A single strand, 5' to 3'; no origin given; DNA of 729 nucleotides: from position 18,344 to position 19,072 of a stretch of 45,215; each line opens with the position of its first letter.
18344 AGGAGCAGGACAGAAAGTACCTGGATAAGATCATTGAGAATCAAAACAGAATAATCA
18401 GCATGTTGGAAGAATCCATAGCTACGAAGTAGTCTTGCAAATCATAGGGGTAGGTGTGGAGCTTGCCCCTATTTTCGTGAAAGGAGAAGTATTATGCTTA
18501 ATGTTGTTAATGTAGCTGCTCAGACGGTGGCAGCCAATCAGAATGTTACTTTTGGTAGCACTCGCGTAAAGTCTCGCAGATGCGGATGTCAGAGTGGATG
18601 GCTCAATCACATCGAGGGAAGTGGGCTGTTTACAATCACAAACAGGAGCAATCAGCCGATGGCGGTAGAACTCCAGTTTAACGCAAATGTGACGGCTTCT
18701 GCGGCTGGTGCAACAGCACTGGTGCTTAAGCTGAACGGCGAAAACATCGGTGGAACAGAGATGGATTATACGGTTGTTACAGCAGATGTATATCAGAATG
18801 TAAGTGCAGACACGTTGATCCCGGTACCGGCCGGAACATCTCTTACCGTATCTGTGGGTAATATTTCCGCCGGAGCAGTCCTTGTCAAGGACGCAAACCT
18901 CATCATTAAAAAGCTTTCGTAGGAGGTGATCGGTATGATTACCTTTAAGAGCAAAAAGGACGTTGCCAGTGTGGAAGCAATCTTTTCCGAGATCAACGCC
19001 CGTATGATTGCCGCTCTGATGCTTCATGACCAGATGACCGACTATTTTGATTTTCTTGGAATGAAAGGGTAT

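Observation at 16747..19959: Seven-gene orphan cassette with spore-surface-like features inserted between the head-morphogenesis and scaffold genes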

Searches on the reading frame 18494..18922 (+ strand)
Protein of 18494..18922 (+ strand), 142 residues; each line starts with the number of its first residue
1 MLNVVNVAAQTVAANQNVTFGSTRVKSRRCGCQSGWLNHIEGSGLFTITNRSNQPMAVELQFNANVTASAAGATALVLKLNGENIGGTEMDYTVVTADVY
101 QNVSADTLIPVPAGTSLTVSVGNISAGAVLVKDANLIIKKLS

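Call 3: search_protein_families(library=pfam, proteins=[window:18494-18922:+], max_evalue=1)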
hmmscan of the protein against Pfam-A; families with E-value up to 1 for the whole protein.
window:18494-18922:+ (142 aa): 2 families
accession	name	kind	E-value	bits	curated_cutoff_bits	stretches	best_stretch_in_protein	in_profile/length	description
PF18573.7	BclA_C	-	7.4e-06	26.3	38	1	60-142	50-128/128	BclA C-terminal domain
PF23810.1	DUF7182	-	0.0057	17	27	0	112-131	34-53/62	Family of unknown function (DUF7182)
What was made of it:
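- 18494..18922 (+): c5: stand-alone C1q/TNF/BclA-C-type jelly roll with a conserved RRCxC loop. It has no collagen stalk and no signal peptide. Pfam BclA_C E = 7e-6 (26 bits, GA 38; call 3).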

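Call 4: search_protein_families(library=phrogs, proteins=[window:18494-18922:+], max_evalue=1)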
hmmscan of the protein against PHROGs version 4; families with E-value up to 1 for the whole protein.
window:18494-18922:+ (142 aa): 1 family
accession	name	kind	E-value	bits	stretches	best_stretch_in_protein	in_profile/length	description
phrog_20016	-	unknown function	1.8e-20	74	1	1-140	1-139/141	-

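Call 9: find_related_loci(query=window:18494-18922:+, collection=viral_contigs, flank=8000)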
Query window:18494-18922:+ (142 aa) in viral_contigs; peptide patterns used: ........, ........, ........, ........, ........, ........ (x = any residue, [..] = any of these).
217 stretches matched a pattern; 210 encode a relative of the query (tblastn E <= 1e-3); the best 80 are kept; 79 distinct loci.
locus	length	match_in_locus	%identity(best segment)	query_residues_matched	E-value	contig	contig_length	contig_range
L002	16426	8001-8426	99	1-142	5e-91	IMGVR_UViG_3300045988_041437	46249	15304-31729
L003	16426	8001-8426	100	1-142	3e-91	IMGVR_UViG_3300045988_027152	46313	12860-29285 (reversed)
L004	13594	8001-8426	99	1-142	9e-91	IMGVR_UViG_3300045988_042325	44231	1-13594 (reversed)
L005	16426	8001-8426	99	1-142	2e-90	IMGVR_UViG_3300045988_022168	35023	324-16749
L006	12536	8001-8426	99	1-142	1e-89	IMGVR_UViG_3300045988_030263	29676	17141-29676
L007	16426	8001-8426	84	1-142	1e-76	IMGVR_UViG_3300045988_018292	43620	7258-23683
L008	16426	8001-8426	87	1-142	1e-73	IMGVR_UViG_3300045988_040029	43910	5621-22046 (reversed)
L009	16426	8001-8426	78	1-142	2e-72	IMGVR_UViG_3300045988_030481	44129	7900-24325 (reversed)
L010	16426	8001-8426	87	1-142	1e-72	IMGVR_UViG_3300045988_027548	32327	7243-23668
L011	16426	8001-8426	87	1-142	1e-72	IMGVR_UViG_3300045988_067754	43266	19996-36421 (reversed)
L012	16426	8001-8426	87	1-142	1e-72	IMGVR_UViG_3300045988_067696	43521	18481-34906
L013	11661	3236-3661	87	1-142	3e-72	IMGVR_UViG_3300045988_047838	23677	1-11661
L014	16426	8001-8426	79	1-142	2e-72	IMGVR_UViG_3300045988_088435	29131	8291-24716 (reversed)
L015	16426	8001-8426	86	1-142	3e-72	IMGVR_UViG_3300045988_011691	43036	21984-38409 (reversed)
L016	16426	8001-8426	87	1-142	5e-72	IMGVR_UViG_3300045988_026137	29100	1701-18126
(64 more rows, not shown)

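Call 12: search_protein_families(library=ncbifam, proteins=[window:18494-18922:+], max_evalue=1)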
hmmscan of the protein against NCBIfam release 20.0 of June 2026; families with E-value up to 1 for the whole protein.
window:18494-18922:+ (142 aa): 1 family
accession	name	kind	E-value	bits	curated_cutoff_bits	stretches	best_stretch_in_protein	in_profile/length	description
NF047964.1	blaMYX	exception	0.019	14.3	520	1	45-133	18-108/261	MYX family subclass B1 metallo-beta-lactamase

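Call 19: search_solved_structures(query=A1, max_evalue=10, show_alignments=2)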
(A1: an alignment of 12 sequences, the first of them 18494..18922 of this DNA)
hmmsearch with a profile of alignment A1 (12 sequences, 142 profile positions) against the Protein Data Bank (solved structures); distinct sequences matched with E-value up to 10: 5.
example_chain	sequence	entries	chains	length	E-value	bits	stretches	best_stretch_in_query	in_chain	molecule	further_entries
8fqc_S1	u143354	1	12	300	0.046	16.7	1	66-135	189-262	Short Tail Fibers, gp31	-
2nyk_A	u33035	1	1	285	0.15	15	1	42-76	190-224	M157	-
4jo8_A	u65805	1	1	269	0.32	14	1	42-75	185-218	M157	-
9rwz_N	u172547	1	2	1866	0.35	13.8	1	15-54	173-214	Zinc finger SWIM domain-containing protein 8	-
7fei_L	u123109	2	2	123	1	12.3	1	32-84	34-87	IG LAMDA CHAIN VARIABLE REGION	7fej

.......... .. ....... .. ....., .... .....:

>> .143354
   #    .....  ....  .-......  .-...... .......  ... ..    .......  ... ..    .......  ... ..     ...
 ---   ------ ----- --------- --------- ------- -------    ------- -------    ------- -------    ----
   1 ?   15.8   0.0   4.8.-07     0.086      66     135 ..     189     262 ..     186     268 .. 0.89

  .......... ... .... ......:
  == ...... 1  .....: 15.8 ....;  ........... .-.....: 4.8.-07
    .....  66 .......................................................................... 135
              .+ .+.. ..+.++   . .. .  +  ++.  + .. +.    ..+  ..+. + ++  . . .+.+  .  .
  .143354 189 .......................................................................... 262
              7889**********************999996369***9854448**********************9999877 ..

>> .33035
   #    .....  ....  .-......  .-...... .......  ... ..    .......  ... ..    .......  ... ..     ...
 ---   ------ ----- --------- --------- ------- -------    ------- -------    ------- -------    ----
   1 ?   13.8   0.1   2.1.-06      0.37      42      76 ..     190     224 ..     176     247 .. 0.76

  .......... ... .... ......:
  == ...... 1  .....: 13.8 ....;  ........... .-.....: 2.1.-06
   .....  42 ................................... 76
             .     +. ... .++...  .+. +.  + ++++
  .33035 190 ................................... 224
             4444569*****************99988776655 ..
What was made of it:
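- A weak profile hit to a short tail fibre gives E = 0.046 (call 19).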

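Call 32: find_homologous_proteins(query=window:18494-18922:+, max_evalue=0.001)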
Query window:18494-18922:+ (142 aa): 346 proteins with E <= 0.001 among 485 candidates; the best 120 are listed.
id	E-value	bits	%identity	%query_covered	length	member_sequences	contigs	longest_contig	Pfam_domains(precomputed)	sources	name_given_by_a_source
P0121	3.9e-82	290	99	100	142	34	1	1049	PF18573.8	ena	-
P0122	5.4e-82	290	99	100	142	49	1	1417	-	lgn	-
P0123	1.5e-80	285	96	100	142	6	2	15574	-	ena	-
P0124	1.7e-79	282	96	100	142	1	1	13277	-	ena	-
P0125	2.3e-79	281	95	100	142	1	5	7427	-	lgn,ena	-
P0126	4.3e-79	280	94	100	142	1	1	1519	-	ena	-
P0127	8.2e-79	279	94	100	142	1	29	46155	-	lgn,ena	-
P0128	8.6e-79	279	94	100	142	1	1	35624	-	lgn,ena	-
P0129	1.2e-78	279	94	100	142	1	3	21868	-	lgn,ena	-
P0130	1.2e-78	279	94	100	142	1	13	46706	-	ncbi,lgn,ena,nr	nr:MAG TPA: Chitinase C [Caudoviricetes sp.]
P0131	1.7e-78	278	94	100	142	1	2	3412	-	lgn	-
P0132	1.8e-78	278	94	100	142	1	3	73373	-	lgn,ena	-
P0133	2.1e-78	278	94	100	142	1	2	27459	-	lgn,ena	-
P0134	2.1e-78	278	94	100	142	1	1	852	-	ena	-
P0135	2.3e-78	278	94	100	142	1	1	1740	-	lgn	-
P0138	3.0e-78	278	94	100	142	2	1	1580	PF18573.8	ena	-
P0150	8.2e-78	276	93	100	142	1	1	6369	PF18573.8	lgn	-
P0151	8.6e-78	276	93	100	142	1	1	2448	PF18573.8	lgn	-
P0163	6.3e-77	273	92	100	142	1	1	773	PF18573.8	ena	-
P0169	1.4e-76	272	92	100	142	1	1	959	PF18573.8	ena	-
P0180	2.9e-75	268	91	100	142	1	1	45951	PF18573.8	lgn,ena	-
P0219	6.7e-73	260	87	100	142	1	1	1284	PF18573.8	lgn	-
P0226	1.8e-72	259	87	100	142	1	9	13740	PF18573.8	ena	-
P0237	7.1e-72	257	87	100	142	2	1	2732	PF18573.8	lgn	-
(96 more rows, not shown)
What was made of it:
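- On BclA_C / C1q-TNF jelly roll (c5): Some close homologues carry a precomputed PF18573 hit (call 32).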

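Call 43: predict_structure(alignment_id=A4)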
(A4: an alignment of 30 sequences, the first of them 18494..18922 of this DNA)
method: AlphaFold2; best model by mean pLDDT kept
length: 142 residues; sequences in the alignment: 30
mean_pLDDT: 76.8   pTM: 0.74
mean pLDDT of the five models: 76.8, 74.9, 65.9, 61.9, 56.1
residues with pLDDT >= 90: 5; 70-90: 98; 50-70: 30; < 50: 9
segments of 3 or more residues with pLDDT < 50: 24-32
pLDDT, mean of each block of 10 residues (from residue 1): 69 87 50 65 84 85 82 76 76 65 79 89 83 85 76
secondary structure, 60 per line:
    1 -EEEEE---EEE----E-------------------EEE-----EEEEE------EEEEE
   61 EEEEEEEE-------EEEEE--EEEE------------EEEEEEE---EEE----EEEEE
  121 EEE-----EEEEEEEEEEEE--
elements in order: E2-6 E10-12 E37-39 E45-49 E56-68 E76-80 E83-86 E99-105 E109-111 E116-123 E129-140
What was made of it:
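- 18494..18922 (+): AF2 model pLDDT 77, pTM 0.74 (call 43).
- On BclA_C / C1q-TNF jelly roll (c5): AF2 model pLDDT 76.8, pTM 0.74 (call 43).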

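Call 46: fold_search(model_id=the predicted structure, library=pdb)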
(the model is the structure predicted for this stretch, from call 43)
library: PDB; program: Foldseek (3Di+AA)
matches with E <= 10: 1768; with E <= 0.001: 22
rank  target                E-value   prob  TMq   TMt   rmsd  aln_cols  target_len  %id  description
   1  9h38_B                2.4e-06  1.00  0.64  0.66   4.0       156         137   19  C-terminal domain of the F-ENA tip fibrillum F-BclA from Bacillus thuringiensis (released 2025-03-12)
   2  9h38_M                2.4e-06  1.00  0.58  0.61   6.7       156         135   20  C-terminal domain of the F-ENA tip fibrillum F-BclA from Bacillus thuringiensis (released 2025-03-12)
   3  9h38_S                4.4e-06  1.00  0.63  0.64   4.0       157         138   20  C-terminal domain of the F-ENA tip fibrillum F-BclA from Bacillus thuringiensis (released 2025-03-12)
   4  9h38_A                5.8e-06  1.00  0.63  0.64   4.0       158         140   18  C-terminal domain of the F-ENA tip fibrillum F-BclA from Bacillus thuringiensis (released 2025-03-12)
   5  9h38_R                1.7e-05  1.00  0.60  0.61   4.2       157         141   20  C-terminal domain of the F-ENA tip fibrillum F-BclA from Bacillus thuringiensis (released 2025-03-12)
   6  9h38_L                1.7e-05  1.00  0.57  0.57   6.9       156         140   21  C-terminal domain of the F-ENA tip fibrillum F-BclA from Bacillus thuringiensis (released 2025-03-12)
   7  9h38_K                2.7e-05  1.00  0.63  0.64   4.0       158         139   18  C-terminal domain of the F-ENA tip fibrillum F-BclA from Bacillus thuringiensis (released 2025-03-12)
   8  9k09_A                7.7e-05  1.00  0.59  0.26   5.0       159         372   16  Cyanophage A4 portal-tail complex (released 2025-04-09)
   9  8ke9_A                1.1e-04  1.00  0.59  0.42   4.8       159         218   14  The CBD domain of cyanophage A-1(L) short tail fiber (released 2024-04-10)
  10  1pk6_C                1.7e-04  1.00  0.50  0.53   5.9       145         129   12  Globular Head of the Complement System Protein C1q (released 2003-10-21)
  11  9h3d_E                1.8e-04  1.00  0.68  0.66   4.4       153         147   12  F-ENA exosporium anchoring complex between ExsF and a peptide derived from the N-terminus of F-Anchor (released 2025-03-12)
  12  1rj7_L                1.8e-04  1.00  0.50  0.49   7.3       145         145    8  Crystal structure of EDA-A1 (released 2003-12-09)
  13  9h3d_D                3.2e-04  1.00  0.73  0.70   3.8       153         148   14  F-ENA exosporium anchoring complex between ExsF and a peptide derived from the N-terminus of F-Anchor (released 2025-03-12)
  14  7r1m_A                3.2e-04  1.00  0.66  0.61   4.6       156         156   15  Crystal structure of ExsFA, a Bacillus cereus spore exosporium protein (released 2023-02-15)
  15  6a3v_A                3.5e-04  1.00  0.55  0.53   5.7       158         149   14  Complex structure of human 4-1BB and 4-1BBL (released 2018-10-10)
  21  6a3v_G                9.1e-04  1.00  0.57  0.55   5.5       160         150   15  Complex structure of human 4-1BB and 4-1BBL (released 2018-10-10)
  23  8d02                  1.0e-03  1.00  0.65  0.63   4.4       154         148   14  Crystal Structure of Bacillus anthracis BxpB (released 2023-05-24)
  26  6a3v_O                1.3e-03  1.00  0.55  0.54   5.2       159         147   12  Complex structure of human 4-1BB and 4-1BBL (released 2018-10-10)
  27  6a3v_I                1.3e-03  1.00  0.53  0.52   6.2       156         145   13  Complex structure of human 4-1BB and 4-1BBL (released 2018-10-10)
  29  6a3v_C                1.5e-03  1.00  0.53  0.50   6.1       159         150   14  Complex structure of human 4-1BB and 4-1BBL (released 2018-10-10)
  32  6a3v_U                1.5e-03  1.00  0.56  0.55   5.7       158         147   13  Complex structure of human 4-1BB and 4-1BBL (released 2018-10-10)
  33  6a3v_K                1.5e-03  1.00  0.55  0.52   5.3       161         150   12  Complex structure of human 4-1BB and 4-1BBL (released 2018-10-10)
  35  6a3v_S                1.6e-03  1.00  0.60  0.58   5.1       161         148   14  Complex structure of human 4-1BB and 4-1BBL (released 2018-10-10)
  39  6cu0_F                1.7e-03  1.00  0.54  0.52   5.7       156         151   13  Crystal structure of 4-1BBL/4-1BB (C121S) complex in P21 space group (released 2018-05-09)
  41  6mge_B                1.7e-03  1.00  0.49  0.46   7.3       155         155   15  Structure of human 4-1BBL (released 2018-11-21)
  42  6mgp_B                1.8e-03  1.00  0.52  0.50   5.7       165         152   12  Structure of human 4-1BB / 4-1BBL complex (released 2018-11-14)
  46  6cu0_E                2.0e-03  1.00  0.50  0.50   6.5       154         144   14  Crystal structure of 4-1BBL/4-1BB (C121S) complex in P21 space group (released 2018-05-09)
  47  6cu0_C                2.1e-03  1.00  0.54  0.52   6.1       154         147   12  Crystal structure of 4-1BBL/4-1BB (C121S) complex in P21 space group (released 2018-05-09)
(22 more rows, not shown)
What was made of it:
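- On BclA_C / C1q-TNF jelly roll (c5): Foldseek hits: 9h38 (E = 2e-6, TM 0.64), 9h3d ExsF (TMq 0.73), 7r1m, 8d02, C1q, EDA and 4-1BBL (call 46).
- Closest known: BclA C-terminal domain / ExsFA-BxpB / C1q-TNF jelly-roll proteins. Same: The AF2 model (pLDDT 77) matches F-BclA C-terminal domain at E = 2e-6 and ExsF at TMq 0.73 (call 46).
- c5 is closest in fold to exosporium proteins: F-BclA C-terminal domain, ExsFA and BxpB (call 46).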

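Call 51: fold_search(model_id=the predicted structure, library=viral)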
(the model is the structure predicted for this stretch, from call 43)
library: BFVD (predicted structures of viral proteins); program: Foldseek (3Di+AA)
matches with E <= 10: 1779; with E <= 0.001: 162
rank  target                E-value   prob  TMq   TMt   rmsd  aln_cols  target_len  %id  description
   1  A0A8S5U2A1            2.0e-09  1.00  0.76  0.79   3.0       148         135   24  Uncharacterized protein [Siphoviridae sp. ctqzz19]
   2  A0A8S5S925            9.0e-09  1.00  0.70  0.70   3.7       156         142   22  BclA protein [Phage sp. ctGns7]
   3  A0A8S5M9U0            9.2e-08  1.00  0.79  0.81   2.5       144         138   22  Uncharacterized protein [Siphoviridae sp. ctv4j104]
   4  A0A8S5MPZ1            4.0e-07  1.00  0.75  0.81   3.1       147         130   19  Uncharacterized protein [Podoviridae sp. ctoqT5]
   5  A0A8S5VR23            1.4e-06  1.00  0.76  0.80   2.3       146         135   19  (no name in the UniProt tables at hand)
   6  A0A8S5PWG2            1.8e-06  1.00  0.76  0.78   2.8       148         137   18  Uncharacterized protein [Myoviridae sp. ctWiL39]
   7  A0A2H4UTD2            2.2e-06  1.00  0.66  0.45   3.5       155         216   18  Flagellar hook-length control protein-like protein [Bodo saltans virus]
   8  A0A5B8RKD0            3.2e-06  1.00  0.65  0.34   4.5       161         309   14  Uncharacterized protein [Iridovirus Liz-CrIV]
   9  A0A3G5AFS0            6.3e-06  1.00  0.64  0.10   4.0       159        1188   17  Uncharacterized protein [Solivirus sp.]
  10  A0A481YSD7            8.6e-06  1.00  0.69  0.60   3.4       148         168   19  Uncharacterized protein [Marseillevirus LCMAC101]
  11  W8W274                1.4e-05  1.00  0.64  0.37   4.8       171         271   16  Uncharacterized protein [Invertebrate iridescent virus 30]
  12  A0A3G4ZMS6            1.5e-05  1.00  0.49  0.51   5.9       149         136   14  C1q domain-containing protein [Terrestrivirus sp.]
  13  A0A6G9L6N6            1.5e-05  1.00  0.61  0.10   3.9       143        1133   22  Tail fiber receptor binding protein [Bacillus phage vB_BcM_Sam46]
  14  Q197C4                1.6e-05  1.00  0.57  0.35   6.2       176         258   16  Uncharacterized protein 036R [Invertebrate iridescent virus 3]
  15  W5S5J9                1.7e-05  1.00  0.66  0.35   3.6       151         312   13  Collagen triple helix repeat protein [Pithovirus sibericum]
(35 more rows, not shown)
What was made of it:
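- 18494..18922 (+): Foldseek matches F-BclA, ExsF/BxpB, C1q, EDA and phage fibre tips (calls 46, 51).
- On BclA_C / C1q-TNF jelly roll (c5): BFVD hits include proteins named 'BclA protein' and 'C1q domain' (call 51).
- The c5 fold matches cyanophage short-tail-fibre tips and many phage fibre proteins (calls 46, 51). The closest viral structural relatives of c5 are stand-alone proteins in MAGs labelled Sipho-, Podo- and Myoviridae (call 51).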

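Call 73: search_protein_families(library=padloc, proteins=[window:18494-18922:+], max_evalue=0.1)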
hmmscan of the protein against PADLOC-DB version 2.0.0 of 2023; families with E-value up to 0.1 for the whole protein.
window:18494-18922:+ (142 aa): 0 families
